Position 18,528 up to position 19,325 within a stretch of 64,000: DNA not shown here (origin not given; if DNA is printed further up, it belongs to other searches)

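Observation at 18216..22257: Candidate novel system: three tandem wHTH paralogs + NurA-like nuclease + HerA-like HAS-barrel ATPase in a translationally coupled operon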

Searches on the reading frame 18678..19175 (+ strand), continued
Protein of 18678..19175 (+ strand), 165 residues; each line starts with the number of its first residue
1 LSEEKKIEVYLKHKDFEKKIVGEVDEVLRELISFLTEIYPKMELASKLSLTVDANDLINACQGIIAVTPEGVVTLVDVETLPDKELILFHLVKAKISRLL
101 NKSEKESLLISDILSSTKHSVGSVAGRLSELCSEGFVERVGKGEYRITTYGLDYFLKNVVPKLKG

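Call 65: find_encoding_contigs(protein=P0431, flank=10000, max_places=1)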
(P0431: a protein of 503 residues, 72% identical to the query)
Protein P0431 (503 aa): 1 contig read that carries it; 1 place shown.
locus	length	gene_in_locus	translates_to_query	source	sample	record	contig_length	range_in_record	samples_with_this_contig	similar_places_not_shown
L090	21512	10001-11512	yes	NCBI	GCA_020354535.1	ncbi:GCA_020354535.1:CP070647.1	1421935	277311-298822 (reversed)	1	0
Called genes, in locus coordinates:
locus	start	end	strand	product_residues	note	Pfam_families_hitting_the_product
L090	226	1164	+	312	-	PF00413:Peptidase_M10 (weak)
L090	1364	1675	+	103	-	PF00293:NUDIX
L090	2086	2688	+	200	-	PF13671:AAA_33 (faint), PF13207:AAA_17, PF13238:AAA_18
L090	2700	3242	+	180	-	PF00881:Nitroreductase, PF14512:TM1586_NiRdase (weak), PF00881:Nitroreductase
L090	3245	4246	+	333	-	-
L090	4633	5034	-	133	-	PF21485:IF5A-like_N, PF08207:EFP_N (weak)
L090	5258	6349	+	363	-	PF04055:Radical_SAM, PF13353:Fer4_12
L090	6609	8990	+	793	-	PF02463:SMC_N, PF13476:AAA_23, PF02463:SMC_N, PF13304:AAA_21 (weak)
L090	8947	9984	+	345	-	PF09376:NurA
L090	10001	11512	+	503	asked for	PF00004:AAA (faint), PF01935:DUF87, PF10412:TrwB_AAD_bind (faint), PF13191:AAA_16 (weak), PF13401:AAA_22 (faint), PF10025:DUF2267 (faint)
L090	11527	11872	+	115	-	PF00149:Metallophos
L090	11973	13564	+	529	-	PF01921:tRNA-synt_1f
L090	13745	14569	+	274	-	PF03618:Kinase-PPPase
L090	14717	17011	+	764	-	PF24038:DUF7347 (weak), PF13597:NRDD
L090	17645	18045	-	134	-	PF13746:Fer4_18 (faint), PF14697:Fer4_21 (faint), PF00037:Fer4 (faint), PF12797:Fer4_2 (faint), PF13183:Fer4_8, PF12838:Fer4_7, PF13187:Fer4_9 (weak), PF13534:Fer4_17, +5 more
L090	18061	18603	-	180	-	-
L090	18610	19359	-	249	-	PF13183:Fer4_8 (weak), PF12838:Fer4_7 (weak), PF13187:Fer4_9 (weak), PF13247:Fer4_11, PF14697:Fer4_21 (weak), PF12838:Fer4_7, PF13187:Fer4_9 (weak), PF00037:Fer4 (weak), +6 more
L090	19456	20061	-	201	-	PF02348:CTP_transf_3 (weak), PF12804:NTP_transf_3, PF01983:CofC (weak)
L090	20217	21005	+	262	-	PF01040:UbiA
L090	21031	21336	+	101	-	PF02416:TatA_B_E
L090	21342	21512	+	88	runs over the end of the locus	PF02416:TatA_B_E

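Call 66: find_encoding_contigs(protein=P0451, flank=10000, max_places=1)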
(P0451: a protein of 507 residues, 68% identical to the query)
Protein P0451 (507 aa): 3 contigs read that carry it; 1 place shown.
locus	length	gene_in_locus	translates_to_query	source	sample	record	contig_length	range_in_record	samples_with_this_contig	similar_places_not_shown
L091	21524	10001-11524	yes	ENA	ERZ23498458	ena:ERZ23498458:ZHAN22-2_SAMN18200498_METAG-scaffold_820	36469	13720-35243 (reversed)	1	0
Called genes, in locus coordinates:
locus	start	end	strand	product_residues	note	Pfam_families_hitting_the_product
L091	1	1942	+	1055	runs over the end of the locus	?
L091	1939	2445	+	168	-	PF12838:Fer4_7 (faint), PF13187:Fer4_9 (faint), PF13183:Fer4_8 (weak), PF13534:Fer4_17 (weak)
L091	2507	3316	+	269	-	PF02754:CCG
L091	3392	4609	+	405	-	PF02771:Acyl-CoA_dh_N, PF02770:Acyl-CoA_dh_M, PF00441:Acyl-CoA_dh_1, PF08028:Acyl-CoA_dh_2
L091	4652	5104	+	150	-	PF02915:Rubrerythrin (faint)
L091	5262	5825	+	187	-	PF00293:NUDIX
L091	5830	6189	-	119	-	-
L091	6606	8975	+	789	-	PF02463:SMC_N, PF13175:AAA_15, PF13304:AAA_21 (faint), PF13476:AAA_23 (faint)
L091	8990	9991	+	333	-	PF09376:NurA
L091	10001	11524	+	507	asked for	PF01935:DUF87, PF13191:AAA_16 (faint), PF00004:AAA (faint)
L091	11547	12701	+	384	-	PF00149:Metallophos, PF12850:Metallophos_2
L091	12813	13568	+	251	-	PF01996:F420_ligase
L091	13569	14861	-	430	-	PF00202:Aminotran_3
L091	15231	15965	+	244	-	-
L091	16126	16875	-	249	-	PF00589:Phage_integrase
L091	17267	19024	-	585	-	PF00246:Peptidase_M14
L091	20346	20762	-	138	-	PF00293:NUDIX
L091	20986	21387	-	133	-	-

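Call 74: find_encoding_contigs(protein=P0333, flank=6000, max_places=1)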
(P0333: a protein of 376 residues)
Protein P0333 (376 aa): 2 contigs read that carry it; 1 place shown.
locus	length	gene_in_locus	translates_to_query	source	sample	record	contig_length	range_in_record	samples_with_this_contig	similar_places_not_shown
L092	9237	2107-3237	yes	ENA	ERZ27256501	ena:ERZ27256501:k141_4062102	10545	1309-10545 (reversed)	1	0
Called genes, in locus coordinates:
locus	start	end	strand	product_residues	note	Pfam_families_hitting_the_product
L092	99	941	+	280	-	PF00561:Abhydrolase_1, PF12697:Abhydrolase_6, PF12146:Hydrolase_4, PF00561:Abhydrolase_1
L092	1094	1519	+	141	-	-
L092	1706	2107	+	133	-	-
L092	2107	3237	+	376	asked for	-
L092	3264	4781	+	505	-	PF04851:ResIII, PF16203:ERCC3_RAD25_C, PF00271:Helicase_C (weak)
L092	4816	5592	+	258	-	-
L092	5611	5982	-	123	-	-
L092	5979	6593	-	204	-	-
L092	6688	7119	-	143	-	-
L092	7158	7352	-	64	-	-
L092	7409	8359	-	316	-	-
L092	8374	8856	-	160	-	-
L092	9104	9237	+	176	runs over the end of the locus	-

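Call 75: find_encoding_contigs(protein=P0392, flank=3000, max_places=1)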
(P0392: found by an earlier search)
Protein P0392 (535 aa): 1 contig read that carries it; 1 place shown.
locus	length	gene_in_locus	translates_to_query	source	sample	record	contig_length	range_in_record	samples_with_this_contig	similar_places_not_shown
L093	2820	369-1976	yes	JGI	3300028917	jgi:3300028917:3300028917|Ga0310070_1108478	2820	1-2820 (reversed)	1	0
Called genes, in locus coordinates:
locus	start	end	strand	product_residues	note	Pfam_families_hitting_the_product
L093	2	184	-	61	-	?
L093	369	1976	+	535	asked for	PF00069:Pkinase, PF07714:PK_Tyr_Ser-Thr, PF25213:HVO_A0261_N (faint)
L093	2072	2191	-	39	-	-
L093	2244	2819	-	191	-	?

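Call 77: search_protein_families(library=pfam, proteins=[L092:1082-1516:+, L092:1586-2104:+, L092:2104-2700:+, L092:3264-4778:+, L092:4768-5589:+, L092:5611-5979:-], max_evalue=0.1)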
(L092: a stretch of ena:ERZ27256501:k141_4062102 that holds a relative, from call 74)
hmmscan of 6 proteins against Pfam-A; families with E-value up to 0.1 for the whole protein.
L092:1082-1516:+ (145 aa): 0 families

L092:1586-2104:+ (173 aa): 0 families

L092:2104-2700:+ (199 aa): 0 families

L092:3264-4778:+ (505 aa): 4 families
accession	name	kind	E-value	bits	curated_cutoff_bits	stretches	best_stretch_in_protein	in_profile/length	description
PF04851.21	ResIII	-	6.5e-20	72.1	22.5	1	203-327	2-164/164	Type III restriction enzyme, res subunit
PF16203.11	ERCC3_RAD25_C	-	3.8e-12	46.5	27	1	369-467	42-150/248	ERCC3/RAD25/XPB C-terminal helicase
PF00271.37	Helicase_C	-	1.4e-06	28.9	23.5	1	372-465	2-106/110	Helicase conserved C-terminal domain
PF00270.35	DEAD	-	0.00011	22.4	26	1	207-274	2-75/167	DEAD/DEAH box helicase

L092:4768-5589:+ (274 aa): 0 families

L092:5611-5979:- (122 aa): 0 families

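Call 78: search_protein_families(library=padloc, proteins=[L092:1082-1516:+, L092:1586-2104:+, L092:2104-3234:+, L092:3264-4778:+, L092:4768-5589:+, L092:5611-5979:-], max_evalue=0.01)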
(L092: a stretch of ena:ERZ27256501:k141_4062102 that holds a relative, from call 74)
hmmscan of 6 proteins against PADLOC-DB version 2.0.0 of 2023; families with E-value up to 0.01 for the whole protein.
L092:1082-1516:+ (145 aa): 0 families

L092:1586-2104:+ (173 aa): 0 families

L092:2104-3234:+ (377 aa): 0 families

L092:3264-4778:+ (505 aa): 4 families
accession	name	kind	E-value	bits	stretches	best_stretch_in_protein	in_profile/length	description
PDLC02707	PbeA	-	6e-22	76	2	197-269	245-323/672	PbeA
PDLC02704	PbeA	-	2.1e-17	60.9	2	192-268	242-328/682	PbeA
PDLC02706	PbeA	-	1.3e-10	38.5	2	200-266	265-337/722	PbeA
PDLC02703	PbeA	-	1.5e-07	28.4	1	208-286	250-333/626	PbeA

L092:4768-5589:+ (274 aa): 2 families
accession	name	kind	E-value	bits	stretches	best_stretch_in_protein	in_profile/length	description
PDLC00733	Effector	-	8.2e-12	42.6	1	33-132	262-364/388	TIR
PDLC00729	Effector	-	0.0096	13.4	0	85-141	83-138/310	TIR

L092:5611-5979:- (122 aa): 0 families

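Call 87: find_encoding_contigs(protein=P0280, flank=8000, max_places=2)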
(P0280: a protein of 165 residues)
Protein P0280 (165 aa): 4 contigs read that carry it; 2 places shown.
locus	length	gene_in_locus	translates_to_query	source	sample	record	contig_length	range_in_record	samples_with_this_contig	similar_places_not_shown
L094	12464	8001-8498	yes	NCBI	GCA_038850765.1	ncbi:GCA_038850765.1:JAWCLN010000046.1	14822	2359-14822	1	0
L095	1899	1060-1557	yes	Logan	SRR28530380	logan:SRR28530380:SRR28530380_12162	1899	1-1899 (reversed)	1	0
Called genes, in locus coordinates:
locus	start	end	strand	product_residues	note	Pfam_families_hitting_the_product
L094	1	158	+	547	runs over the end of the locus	PF06293:Kdo (weak)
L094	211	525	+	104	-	-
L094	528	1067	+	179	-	PF07998:Peptidase_M54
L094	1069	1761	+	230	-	PF02475:TRM5-TYW2_MTfase, PF05175:MTS, PF13489:Methyltransf_23 (weak), PF06325:PrmA, PF12847:Methyltransf_18 (weak), PF13847:Methyltransf_31, PF08241:Methyltransf_11 (weak), PF13649:Methyltransf_25, +1 more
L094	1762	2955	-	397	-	PF00155:Aminotran_1_2, PF01053:Cys_Met_Meta_PP (weak), PF01041:DegT_DnrJ_EryC1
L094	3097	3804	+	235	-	PF01791:DeoC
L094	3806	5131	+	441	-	PF18195:GatD_N, PF00710:Asparaginase, PF17763:Asparaginase_C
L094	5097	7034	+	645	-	PF02934:GatB_N, PF02938:GAD, PF02637:GatB_Yqey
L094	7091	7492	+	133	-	-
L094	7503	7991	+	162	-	-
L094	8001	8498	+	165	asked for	-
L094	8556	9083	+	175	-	PF12797:Fer4_2 (faint), PF13237:Fer4_10, PF13247:Fer4_11, PF12838:Fer4_7, PF13187:Fer4_9 (weak), PF25160:LdpA_Fe-S-bd (weak), PF00037:Fer4 (weak), PF12837:Fer4_6 (weak), +1 more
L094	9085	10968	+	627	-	PF02730:AFOR_N, PF01314:AFOR_C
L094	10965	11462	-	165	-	-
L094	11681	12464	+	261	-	?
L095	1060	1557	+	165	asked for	-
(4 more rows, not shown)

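Call 88: find_encoding_contigs(protein=P0296, flank=8000, max_places=2)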
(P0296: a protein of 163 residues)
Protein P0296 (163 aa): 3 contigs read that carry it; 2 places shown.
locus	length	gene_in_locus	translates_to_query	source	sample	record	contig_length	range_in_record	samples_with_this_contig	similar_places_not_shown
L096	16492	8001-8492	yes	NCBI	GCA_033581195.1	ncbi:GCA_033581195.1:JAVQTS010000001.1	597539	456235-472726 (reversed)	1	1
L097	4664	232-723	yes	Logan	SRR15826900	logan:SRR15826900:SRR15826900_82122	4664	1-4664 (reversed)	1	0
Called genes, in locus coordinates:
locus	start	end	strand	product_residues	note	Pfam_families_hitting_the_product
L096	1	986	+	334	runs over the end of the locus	PF00005:ABC_tran, PF02463:SMC_N, PF13304:AAA_21 (faint), PF08352:oligo_HPY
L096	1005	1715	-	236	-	PF01177:Asp_Glu_race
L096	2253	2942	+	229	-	PF01135:PCMT (weak), PF02384:N6_Mtase (weak), PF13489:Methyltransf_23, PF05175:MTS, PF06325:PrmA, PF13847:Methyltransf_31, PF08241:Methyltransf_11, PF13649:Methyltransf_25, +1 more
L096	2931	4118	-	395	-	PF00155:Aminotran_1_2, PF01041:DegT_DnrJ_EryC1 (weak)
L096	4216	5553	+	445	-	PF18195:GatD_N, PF00710:Asparaginase, PF17763:Asparaginase_C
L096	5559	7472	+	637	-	PF02934:GatB_N, PF02938:GAD, PF02637:GatB_Yqey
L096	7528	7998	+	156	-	-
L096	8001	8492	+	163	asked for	-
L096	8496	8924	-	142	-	-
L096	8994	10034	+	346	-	PF09376:NurA (faint)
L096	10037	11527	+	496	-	PF01935:DUF87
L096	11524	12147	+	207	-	PF22175:Ogg-HhH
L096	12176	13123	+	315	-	PF17125:Methyltr_RsmF_N, PF22458:RsmF-B_ferredox (weak), PF01728:FtsJ (weak), PF01189:Methyltr_RsmB-F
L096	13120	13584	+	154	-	-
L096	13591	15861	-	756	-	-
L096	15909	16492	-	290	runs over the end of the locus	PF00491:Arginase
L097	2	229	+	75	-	?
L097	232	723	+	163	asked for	-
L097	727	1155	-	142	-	-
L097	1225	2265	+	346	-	PF09376:NurA (faint)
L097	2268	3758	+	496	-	PF01935:DUF87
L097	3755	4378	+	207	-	PF22175:Ogg-HhH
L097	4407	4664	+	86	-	?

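Call 89: list_cluster_members(proteins=[P0296, P0280, P0303, P0317, P0328, P0334, P0277, P0291, P0323, P0343])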
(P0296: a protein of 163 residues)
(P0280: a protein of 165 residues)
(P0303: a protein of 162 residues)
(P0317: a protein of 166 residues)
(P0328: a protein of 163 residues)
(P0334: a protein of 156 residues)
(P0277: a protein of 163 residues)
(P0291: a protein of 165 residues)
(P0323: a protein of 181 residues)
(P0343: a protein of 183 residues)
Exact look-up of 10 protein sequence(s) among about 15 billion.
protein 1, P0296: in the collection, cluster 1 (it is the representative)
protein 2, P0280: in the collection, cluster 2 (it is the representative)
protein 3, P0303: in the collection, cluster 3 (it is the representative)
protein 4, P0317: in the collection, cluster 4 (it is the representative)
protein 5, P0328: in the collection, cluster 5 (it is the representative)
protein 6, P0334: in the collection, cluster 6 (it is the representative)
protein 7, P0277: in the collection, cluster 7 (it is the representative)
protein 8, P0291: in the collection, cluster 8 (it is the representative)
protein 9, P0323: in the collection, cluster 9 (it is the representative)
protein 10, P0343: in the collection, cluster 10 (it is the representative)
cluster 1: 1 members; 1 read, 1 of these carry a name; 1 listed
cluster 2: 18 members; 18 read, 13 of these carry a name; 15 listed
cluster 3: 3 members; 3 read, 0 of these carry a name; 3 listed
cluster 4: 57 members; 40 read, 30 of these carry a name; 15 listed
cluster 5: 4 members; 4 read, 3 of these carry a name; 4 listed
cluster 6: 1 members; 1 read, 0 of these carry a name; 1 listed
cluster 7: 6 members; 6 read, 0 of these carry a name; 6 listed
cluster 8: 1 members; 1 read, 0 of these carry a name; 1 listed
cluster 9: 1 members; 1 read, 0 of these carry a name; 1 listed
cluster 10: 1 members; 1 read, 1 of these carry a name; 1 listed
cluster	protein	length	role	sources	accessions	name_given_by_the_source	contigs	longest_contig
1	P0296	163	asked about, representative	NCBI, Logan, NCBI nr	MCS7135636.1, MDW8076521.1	MAG: hypothetical protein RMJ14_02640 [Nitrososphaerota archaeon] | hypothetical protein [Aigarchaeota archaeon]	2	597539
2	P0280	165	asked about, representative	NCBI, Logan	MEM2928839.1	MAG: hypothetical protein QXP60_07740 [Nitrososphaerota archaeon]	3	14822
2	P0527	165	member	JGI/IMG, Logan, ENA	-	hypothetical protein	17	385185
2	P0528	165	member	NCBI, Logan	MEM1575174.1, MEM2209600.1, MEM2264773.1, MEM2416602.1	MAG: hypothetical protein QXF09_02375 [Nitrososphaerota archaeon]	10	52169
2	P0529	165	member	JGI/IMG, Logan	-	hypothetical protein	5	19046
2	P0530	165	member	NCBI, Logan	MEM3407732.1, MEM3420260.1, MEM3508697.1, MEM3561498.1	MAG: hypothetical protein QW806_08605 [Nitrososphaerota archaeon]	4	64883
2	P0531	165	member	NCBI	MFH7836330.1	MAG: hypothetical protein QXL51_07020 [Candidatus Aenigmatarchaeota archaeon]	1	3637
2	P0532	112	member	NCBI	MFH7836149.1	MAG: hypothetical protein QXL51_06100, partial [Candidatus Aenigmatarchaeota archaeon]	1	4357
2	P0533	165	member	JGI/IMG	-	hypothetical protein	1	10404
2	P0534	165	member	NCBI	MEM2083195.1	MAG: hypothetical protein QXV10_01635 [Nitrososphaerota archaeon]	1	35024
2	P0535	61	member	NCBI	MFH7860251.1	MAG: hypothetical protein QXR03_04560, partial [Candidatus Aenigmatarchaeota archaeon]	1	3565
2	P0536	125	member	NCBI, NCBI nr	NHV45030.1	MAG: hypothetical protein HA493_00080, partial [Candidatus Verstraetearchaeota archaeon] | hypothetical protein [Candidatus Verstraetearchaeota archaeon]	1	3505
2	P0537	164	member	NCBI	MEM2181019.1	MAG: hypothetical protein QXP32_09430, partial [Nitrososphaeria archaeon]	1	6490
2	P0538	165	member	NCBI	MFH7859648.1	MAG: hypothetical protein QXR03_01460 [Candidatus Aenigmatarchaeota archaeon]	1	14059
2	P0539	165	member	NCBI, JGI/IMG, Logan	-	-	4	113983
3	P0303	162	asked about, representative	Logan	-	-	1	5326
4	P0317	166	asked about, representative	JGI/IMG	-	DNA-binding transcriptional ArsR family regulator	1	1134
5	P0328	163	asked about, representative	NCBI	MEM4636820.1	MAG: hypothetical protein QXE44_04960, partial [Nitrososphaerota archaeon]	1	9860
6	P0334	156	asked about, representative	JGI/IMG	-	-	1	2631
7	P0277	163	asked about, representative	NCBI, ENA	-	-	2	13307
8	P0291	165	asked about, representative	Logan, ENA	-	-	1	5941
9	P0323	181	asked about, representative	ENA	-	-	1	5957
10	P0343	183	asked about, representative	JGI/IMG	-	hypothetical protein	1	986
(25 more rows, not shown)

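Call 90: find_related_loci(query=A9, collection=metagenome_contigs, flank=7000)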
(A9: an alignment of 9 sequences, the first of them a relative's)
Query A9 (170 aa) in metagenome_contigs; peptide patterns used: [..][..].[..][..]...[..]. (x = any residue, [..] = any of these).
232 stretches matched a pattern; 134 encode a relative of the query (tblastn E <= 1e-3); the best 80 are kept; 80 distinct loci.
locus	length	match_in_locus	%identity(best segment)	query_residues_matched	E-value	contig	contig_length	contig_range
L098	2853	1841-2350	60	1-170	7e-69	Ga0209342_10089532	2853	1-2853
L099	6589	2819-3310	54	5-168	3e-60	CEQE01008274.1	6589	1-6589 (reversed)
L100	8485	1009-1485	58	8-166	1e-59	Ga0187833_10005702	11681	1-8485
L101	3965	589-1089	52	1-168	7e-58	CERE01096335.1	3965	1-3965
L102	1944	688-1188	54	1-168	9e-59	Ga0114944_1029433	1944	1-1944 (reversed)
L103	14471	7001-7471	57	10-166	3e-57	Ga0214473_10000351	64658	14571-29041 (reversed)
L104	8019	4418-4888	57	10-166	3e-57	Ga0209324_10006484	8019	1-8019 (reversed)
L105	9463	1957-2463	49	1-169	1e-54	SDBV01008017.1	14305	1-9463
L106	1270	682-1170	56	7-169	6e-57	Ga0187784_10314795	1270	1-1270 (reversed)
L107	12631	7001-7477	56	8-166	6e-54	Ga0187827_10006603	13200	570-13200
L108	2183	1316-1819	49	1-168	1e-53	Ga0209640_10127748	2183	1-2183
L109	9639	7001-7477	50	8-166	3e-52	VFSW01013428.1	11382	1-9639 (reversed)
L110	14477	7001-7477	52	8-166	1e-50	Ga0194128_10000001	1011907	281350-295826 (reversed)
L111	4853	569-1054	49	7-168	5e-51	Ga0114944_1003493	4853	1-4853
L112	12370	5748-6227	49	8-167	7e-51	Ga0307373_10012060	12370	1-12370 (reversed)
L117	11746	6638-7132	49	1-165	3e-50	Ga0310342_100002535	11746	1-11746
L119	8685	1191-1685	49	1-165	3e-50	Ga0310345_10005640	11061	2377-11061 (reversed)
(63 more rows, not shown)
